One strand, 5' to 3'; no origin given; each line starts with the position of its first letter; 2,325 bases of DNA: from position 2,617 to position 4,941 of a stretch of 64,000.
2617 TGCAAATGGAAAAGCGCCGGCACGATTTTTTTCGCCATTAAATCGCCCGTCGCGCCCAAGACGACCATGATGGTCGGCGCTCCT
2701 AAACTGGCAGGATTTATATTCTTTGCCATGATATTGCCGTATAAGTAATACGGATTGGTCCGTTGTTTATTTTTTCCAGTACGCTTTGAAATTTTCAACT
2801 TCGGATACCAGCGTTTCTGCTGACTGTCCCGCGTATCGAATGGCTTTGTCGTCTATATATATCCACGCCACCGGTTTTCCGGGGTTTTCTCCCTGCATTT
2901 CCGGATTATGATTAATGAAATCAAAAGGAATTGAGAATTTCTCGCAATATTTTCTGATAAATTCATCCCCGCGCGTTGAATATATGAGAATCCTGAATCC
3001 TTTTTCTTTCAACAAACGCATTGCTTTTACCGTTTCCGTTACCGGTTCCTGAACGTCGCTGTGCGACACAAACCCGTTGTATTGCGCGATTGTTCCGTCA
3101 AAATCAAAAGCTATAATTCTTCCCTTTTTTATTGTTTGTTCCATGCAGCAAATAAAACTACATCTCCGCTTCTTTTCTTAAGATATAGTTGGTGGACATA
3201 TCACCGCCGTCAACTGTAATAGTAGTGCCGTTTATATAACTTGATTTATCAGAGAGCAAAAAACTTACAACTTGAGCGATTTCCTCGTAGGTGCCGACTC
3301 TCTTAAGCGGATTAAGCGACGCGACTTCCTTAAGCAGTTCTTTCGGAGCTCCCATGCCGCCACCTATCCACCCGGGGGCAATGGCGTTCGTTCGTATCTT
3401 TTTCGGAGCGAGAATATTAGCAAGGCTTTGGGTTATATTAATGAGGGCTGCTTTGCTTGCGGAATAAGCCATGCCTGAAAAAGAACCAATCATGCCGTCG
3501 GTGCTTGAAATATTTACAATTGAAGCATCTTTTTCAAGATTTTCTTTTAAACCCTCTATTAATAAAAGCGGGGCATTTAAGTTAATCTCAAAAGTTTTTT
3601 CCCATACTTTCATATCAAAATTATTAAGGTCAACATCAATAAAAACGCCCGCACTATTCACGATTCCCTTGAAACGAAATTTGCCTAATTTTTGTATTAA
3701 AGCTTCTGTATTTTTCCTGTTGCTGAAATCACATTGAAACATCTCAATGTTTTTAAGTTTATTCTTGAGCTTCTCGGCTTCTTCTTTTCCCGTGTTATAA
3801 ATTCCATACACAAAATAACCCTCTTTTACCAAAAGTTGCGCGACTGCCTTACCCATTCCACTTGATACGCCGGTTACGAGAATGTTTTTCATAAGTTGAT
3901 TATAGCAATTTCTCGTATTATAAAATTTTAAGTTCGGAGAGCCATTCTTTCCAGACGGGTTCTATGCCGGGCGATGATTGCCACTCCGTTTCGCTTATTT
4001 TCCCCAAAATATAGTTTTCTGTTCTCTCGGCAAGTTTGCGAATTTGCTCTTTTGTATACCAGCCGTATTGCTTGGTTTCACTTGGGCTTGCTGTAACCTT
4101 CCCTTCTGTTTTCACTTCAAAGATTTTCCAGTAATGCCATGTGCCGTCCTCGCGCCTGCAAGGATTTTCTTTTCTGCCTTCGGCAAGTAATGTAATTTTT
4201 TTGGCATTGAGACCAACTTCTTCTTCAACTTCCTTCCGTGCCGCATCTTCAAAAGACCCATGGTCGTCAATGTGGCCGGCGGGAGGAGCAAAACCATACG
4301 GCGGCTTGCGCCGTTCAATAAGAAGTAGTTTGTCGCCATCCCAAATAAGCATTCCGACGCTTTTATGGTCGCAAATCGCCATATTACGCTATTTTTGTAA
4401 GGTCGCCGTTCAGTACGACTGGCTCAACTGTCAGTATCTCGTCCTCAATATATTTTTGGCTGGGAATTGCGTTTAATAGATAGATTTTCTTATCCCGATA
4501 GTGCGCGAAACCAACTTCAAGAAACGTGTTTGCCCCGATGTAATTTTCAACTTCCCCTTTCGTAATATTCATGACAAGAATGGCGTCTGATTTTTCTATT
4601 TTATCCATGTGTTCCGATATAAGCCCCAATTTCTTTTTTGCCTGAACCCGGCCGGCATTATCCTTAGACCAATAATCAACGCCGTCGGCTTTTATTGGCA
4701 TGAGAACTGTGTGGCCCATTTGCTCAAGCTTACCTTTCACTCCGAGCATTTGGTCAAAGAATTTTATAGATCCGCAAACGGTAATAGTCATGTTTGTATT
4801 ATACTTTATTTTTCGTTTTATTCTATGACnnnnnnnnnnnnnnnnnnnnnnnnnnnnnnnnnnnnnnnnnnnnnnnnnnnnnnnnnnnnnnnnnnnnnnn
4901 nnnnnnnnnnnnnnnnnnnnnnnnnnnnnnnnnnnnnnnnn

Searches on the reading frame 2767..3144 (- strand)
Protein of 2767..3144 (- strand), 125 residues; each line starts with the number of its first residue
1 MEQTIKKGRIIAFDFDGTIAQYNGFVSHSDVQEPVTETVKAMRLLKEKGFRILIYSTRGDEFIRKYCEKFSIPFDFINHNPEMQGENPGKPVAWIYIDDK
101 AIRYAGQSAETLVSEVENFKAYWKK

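Call 3: search_protein_families(library=pfam, proteins=[window:2767-3144:-], max_evalue=1)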
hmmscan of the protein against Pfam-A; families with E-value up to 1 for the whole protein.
window:2767-3144:- (125 aa): 5 families
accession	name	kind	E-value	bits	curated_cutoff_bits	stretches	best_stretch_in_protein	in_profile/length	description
PF08282.18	Hydrolase_3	-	0.00038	20.7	20.9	1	11-80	1-62/255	haloacid dehalogenase-like hydrolase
PF00702.32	Hydrolase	-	0.0012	19.8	26.4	0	34-96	99-160/191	haloacid dehalogenase-like hydrolase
PF13419.12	HAD_2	-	0.0012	19.5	23.8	1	32-91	78-136/178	Haloacid dehalogenase-like hydrolase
PF25109.1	HAD_PNKP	-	0.0047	17.5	27.6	1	10-65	3-62/143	Polynucleotide kinase PNKP phosphatase domain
PF12710.13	HAD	-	0.083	13.8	27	0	11-23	1-13/189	haloacid dehalogenase-like hydrolase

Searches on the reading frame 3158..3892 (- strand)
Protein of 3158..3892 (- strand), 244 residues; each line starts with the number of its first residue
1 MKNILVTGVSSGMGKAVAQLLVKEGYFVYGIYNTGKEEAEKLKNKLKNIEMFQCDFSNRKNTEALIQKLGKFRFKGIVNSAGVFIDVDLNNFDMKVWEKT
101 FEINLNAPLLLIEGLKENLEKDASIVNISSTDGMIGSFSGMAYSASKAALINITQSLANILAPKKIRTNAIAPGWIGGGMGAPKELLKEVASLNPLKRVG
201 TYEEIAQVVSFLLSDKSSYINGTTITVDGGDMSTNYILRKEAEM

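Call 3: search_protein_families(library=pfam, proteins=[window:3158-3892:-], max_evalue=1)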
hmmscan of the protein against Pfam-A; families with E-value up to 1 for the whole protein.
window:3158-3892:- (244 aa): 9 families
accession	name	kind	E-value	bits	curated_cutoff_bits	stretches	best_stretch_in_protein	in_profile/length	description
PF13561.12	adh_short_C2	-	4e-49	167.8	27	1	8-230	1-234/236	Enoyl-(Acyl carrier protein) reductase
PF00106.31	adh_short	-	2.8e-39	135.1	26.6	1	2-182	1-188/195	short chain dehydrogenase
PF08659.16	KR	-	8.1e-13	49.1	22.6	1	4-150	3-156/180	KR domain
PF01370.27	Epimerase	-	5.3e-09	36.3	20.9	1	4-140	1-124/240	NAD dependent epimerase/dehydratase family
PF16363.11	GDP_Man_Dehyd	-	6.5e-07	29.6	27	1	5-137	1-135/332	GDP-mannose 4,6 dehydratase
PF05368.20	NmrA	-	0.00069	19.7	27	1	2-68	3-69/298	NmrA-like family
PF24471.1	KH_DEAH11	-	0.05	13.7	27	1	87-127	24-64/70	DEAH11-like, KH-domain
PF06135.17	IreB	-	0.053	14.2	25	1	186-221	19-51/78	IreB regulatory phosphoprotein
PF04321.23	RmlD_sub_bind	-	0.14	11.6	27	1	3-129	2-100/287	RmlD substrate binding domain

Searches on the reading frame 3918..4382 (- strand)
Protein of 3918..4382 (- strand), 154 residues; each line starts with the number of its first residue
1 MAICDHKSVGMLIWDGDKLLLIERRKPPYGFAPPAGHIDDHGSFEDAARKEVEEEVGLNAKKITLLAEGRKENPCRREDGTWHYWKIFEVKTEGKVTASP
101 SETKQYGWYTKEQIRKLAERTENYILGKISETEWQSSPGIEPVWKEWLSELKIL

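Call 3: search_protein_families(library=pfam, proteins=[window:3918-4382:-], max_evalue=1)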
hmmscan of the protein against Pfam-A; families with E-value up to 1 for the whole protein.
window:3918-4382:- (154 aa): 2 families
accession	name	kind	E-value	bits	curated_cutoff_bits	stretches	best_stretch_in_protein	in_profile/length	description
PF00293.34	NUDIX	-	6.1e-20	72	21.1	1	6-118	3-124/134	NUDIX domain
PF22327.2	Nudt16-like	-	0.21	12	27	1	34-77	38-82/161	U8 snoRNA-decapping enzyme-like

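Call 4: search_protein_families(library=ncbifam, proteins=[window:3918-4382:-], max_evalue=1)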
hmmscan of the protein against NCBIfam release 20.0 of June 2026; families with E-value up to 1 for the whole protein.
window:3918-4382:- (154 aa): 18 families
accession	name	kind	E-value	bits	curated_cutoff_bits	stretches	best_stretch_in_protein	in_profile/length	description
NF006961.0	PRK09438.1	equivalog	3.4e-06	26.6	103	1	8-64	10-69/151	dihydroneopterin triphosphate diphosphatase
NF001937.0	PRK00714.1-4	equivalog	3.9e-05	23.3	139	1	8-70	10-72/161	RNA pyrophosphohydrolase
NF008736.0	PRK11762.1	equivalog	7.4e-05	22.3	169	1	28-68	73-113/186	ADP compounds hydrolase NudE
NF001934.0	PRK00714.1-1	equivalog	0.00012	21.5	241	1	8-70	10-72/176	RNA pyrophosphohydrolase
NF001299.0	PRK00241.1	equivalog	0.0015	18.1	158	1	10-65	139-195/263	NAD(+) diphosphatase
NF001938.0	PRK00714.1-5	equivalog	0.0022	17.4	116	1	7-68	14-82/172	RNA pyrophosphohydrolase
NF002995.0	PRK03759.1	equivalog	0.0025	17.5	127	1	36-121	71-157/185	isopentenyl-diphosphate Delta-isomerase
NF008044.0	PRK10776.1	equivalog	0.0048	16.8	148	1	34-90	36-90/130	8-oxo-dGTP diphosphatase MutT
TIGR02705.1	nudix_YtkD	equivalog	0.0062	16.1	154.4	1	13-68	31-84/156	RNA deprotection pyrophosphohydrolase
TIGR00052.1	TIGR00052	subfamily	0.0068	16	79.55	1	35-65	86-116/188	nudix-type nucleoside diphosphatase, YffH/AdpP family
TIGR02150.1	IPP_isom_1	equivalog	0.01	15.7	105.8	1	41-121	67-147/159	isopentenyl-diphosphate delta-isomerase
NF041652.1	Nud_hyd_Dein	equivalog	0.017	15.3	200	1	32-116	46-129/152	Nudix hydrolase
NF001935.0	PRK00714.1-2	equivalog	0.026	14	259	1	24-70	26-72/183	RNA pyrophosphohydrolase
NF006530.0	PRK08999.1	equivalog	0.052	12.6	245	1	32-76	36-80/315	Nudix family hydrolase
NF008003.0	PRK10729.1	equivalog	0.053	12.8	248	1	26-63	87-124/210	ADP-ribose diphosphatase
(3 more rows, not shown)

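Call 5: search_protein_families(library=padloc, proteins=[window:3918-4382:-], max_evalue=1)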
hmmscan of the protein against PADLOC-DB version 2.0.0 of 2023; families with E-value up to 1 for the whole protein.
window:3918-4382:- (154 aa): 1 family
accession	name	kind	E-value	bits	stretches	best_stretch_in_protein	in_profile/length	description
PDLC04899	PDC-S07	-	0.0016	16.1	1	9-117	10-115/135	-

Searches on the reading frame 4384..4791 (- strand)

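Call 3: search_protein_families(library=pfam, proteins=[window:4384-4791:-], max_evalue=1)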
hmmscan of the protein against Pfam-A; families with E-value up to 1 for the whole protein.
window:4384-4791:- (135 aa): 2 families
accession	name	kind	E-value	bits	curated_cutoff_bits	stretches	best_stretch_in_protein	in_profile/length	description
PF05014.21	Nuc_deoxyrib_tr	-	0.00035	21.1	28.8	1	18-108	20-98/117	Nucleoside 2-deoxyribosyltransferase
PF00889.24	EF_TS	-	0.068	13.2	27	1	18-123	98-184/204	Elongation factor TS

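Call 4: search_protein_families(library=ncbifam, proteins=[window:4384-4791:-], max_evalue=1)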
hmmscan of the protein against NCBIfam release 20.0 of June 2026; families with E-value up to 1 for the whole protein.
window:4384-4791:- (135 aa): 0 families

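Call 5: search_protein_families(library=padloc, proteins=[window:4384-4791:-], max_evalue=1)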
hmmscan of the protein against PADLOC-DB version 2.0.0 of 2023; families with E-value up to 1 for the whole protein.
window:4384-4791:- (135 aa): 0 families
